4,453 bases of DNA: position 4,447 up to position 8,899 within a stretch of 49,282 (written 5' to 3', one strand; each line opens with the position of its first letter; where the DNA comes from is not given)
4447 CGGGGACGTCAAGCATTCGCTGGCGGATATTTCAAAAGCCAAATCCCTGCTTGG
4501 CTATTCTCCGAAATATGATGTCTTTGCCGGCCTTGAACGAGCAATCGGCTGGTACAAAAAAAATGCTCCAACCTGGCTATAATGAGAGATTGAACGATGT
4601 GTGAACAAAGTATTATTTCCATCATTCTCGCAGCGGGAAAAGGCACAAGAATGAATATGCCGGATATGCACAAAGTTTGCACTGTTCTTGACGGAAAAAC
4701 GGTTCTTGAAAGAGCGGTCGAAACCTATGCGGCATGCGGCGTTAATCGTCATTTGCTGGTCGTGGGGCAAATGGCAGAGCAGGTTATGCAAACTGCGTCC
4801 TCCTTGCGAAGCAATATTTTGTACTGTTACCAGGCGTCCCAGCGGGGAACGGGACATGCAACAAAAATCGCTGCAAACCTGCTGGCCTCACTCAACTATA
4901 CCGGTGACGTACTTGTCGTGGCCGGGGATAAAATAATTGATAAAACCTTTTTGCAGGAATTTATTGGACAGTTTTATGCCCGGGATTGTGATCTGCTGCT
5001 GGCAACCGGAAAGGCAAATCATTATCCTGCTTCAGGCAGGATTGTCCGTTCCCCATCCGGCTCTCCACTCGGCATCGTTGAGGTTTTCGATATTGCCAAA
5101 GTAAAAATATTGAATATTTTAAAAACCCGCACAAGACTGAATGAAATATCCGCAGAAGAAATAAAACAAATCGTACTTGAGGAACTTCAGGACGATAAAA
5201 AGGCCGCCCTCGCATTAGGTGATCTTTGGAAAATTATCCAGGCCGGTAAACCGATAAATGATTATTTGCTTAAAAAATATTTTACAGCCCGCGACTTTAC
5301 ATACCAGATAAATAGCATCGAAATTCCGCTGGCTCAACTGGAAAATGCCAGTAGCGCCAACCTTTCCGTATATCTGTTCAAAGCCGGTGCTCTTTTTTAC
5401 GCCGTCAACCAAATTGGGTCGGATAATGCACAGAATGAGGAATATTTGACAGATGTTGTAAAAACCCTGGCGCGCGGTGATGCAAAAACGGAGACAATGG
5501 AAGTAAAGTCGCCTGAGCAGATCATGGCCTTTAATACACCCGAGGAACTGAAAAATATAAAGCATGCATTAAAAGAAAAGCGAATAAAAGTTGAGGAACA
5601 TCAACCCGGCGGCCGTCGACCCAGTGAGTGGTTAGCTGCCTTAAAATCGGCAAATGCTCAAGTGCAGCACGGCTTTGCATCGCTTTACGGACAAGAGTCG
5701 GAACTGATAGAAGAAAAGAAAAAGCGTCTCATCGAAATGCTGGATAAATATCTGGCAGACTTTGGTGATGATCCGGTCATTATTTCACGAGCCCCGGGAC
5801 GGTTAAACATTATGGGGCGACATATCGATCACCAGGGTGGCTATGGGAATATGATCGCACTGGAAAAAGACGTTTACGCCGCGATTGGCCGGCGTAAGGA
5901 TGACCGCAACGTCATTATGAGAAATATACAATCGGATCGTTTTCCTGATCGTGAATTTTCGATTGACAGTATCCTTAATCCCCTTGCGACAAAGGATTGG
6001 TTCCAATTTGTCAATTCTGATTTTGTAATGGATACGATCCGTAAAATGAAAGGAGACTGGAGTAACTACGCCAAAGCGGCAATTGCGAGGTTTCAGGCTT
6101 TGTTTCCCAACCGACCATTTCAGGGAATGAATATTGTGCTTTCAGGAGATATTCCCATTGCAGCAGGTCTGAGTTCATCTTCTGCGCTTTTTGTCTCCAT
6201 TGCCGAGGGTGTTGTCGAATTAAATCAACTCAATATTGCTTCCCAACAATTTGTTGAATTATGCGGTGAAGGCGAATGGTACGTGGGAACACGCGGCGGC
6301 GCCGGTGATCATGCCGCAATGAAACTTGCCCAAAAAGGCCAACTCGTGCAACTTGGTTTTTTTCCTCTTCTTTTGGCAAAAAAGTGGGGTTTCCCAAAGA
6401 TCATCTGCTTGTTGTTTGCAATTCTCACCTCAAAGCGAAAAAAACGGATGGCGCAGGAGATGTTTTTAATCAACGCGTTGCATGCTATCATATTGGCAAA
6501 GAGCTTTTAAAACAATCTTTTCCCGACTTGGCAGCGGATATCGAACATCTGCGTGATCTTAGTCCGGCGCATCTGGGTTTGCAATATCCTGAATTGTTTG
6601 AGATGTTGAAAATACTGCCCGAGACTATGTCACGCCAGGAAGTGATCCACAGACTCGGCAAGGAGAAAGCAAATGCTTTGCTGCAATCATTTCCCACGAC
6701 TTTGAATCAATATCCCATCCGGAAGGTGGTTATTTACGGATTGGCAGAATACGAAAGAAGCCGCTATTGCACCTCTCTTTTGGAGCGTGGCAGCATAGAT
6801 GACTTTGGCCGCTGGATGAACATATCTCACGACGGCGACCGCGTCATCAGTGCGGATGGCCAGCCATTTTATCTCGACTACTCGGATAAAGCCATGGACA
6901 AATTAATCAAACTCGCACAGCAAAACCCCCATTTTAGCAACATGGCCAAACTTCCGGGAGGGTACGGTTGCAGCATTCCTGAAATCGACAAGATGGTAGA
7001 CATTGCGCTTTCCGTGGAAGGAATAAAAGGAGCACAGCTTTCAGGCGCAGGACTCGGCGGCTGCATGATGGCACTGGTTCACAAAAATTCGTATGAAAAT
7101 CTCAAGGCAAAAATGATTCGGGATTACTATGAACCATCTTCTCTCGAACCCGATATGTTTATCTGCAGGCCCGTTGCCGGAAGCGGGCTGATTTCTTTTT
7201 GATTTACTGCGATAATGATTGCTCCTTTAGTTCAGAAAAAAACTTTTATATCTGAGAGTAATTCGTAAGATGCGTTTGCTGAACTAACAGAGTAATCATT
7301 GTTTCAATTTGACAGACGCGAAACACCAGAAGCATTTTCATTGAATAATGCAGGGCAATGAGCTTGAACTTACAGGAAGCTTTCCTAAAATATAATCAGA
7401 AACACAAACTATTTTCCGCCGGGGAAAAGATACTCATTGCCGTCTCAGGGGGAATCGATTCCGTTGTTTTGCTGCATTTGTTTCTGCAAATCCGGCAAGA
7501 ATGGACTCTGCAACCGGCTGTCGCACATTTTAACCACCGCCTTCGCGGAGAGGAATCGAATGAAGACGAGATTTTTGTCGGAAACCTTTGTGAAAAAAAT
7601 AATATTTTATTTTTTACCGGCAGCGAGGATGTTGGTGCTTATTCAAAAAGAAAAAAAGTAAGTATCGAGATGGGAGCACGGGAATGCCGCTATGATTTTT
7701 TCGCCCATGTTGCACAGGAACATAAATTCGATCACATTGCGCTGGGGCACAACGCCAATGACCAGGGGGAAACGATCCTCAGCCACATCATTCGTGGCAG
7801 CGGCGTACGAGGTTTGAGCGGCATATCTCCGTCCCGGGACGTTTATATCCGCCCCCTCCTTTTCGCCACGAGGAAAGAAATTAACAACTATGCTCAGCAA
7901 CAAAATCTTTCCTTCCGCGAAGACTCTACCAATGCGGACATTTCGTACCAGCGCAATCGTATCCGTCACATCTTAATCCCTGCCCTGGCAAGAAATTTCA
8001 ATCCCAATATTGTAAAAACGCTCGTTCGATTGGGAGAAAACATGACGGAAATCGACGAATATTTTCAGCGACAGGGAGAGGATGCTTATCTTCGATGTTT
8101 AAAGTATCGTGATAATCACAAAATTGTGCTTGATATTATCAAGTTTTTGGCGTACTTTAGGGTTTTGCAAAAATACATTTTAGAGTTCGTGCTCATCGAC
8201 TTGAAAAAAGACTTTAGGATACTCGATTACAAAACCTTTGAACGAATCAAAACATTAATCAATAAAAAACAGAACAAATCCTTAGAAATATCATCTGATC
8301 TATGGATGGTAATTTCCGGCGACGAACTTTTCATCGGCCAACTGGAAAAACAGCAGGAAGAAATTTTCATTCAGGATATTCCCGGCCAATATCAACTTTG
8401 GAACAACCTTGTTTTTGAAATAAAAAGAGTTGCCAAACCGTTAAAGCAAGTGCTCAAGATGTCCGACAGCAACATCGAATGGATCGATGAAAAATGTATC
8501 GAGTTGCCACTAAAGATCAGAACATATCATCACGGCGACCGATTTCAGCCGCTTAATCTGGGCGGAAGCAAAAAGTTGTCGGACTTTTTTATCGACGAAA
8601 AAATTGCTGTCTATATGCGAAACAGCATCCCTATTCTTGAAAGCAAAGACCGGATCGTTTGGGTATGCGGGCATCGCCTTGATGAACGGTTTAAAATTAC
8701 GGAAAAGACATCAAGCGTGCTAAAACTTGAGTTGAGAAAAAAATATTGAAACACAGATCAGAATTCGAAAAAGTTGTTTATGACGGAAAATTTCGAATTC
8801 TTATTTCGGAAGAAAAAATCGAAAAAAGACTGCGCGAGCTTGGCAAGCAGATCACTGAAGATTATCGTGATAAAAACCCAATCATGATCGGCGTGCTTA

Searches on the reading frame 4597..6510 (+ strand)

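Call 77: search_protein_families(library=pfam, proteins=[window:4597-6510:+], max_evalue=0.00001)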
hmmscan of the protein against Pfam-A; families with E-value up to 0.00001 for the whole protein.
window:4597-6510:+ (637 aa): 4 families
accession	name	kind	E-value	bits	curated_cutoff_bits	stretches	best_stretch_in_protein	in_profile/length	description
PF10509.15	GalKase_gal_bdg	-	3.2e-14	52.7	23.1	1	384-432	2-49/49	Galactokinase galactose-binding signature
PF00288.32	GHMP_kinases_N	-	1.4e-13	51.2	22.3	1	490-575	1-83/87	GHMP kinases N terminal domain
PF12804.13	NTP_transf_3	-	2.7e-13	50.9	27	1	9-142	2-127/160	MobA-like NTP transferase domain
PF00483.29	NTP_transferase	-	8.3e-09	35.8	21.2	1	8-133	2-131/245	Nucleotidyl transferase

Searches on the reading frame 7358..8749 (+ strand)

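Call 77: search_protein_families(library=pfam, proteins=[window:7358-8749:+], max_evalue=0.00001)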
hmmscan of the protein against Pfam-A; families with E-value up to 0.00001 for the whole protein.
window:7358-8749:+ (463 aa): 2 families
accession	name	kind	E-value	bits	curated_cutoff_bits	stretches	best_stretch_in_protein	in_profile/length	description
PF01171.26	ATP_bind_3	-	4.1e-55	186.8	27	1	24-204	1-181/182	PP-loop family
PF11734.13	TilS_C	-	1.4e-13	50.4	22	1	385-452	1-68/74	TilS substrate C-terminal domain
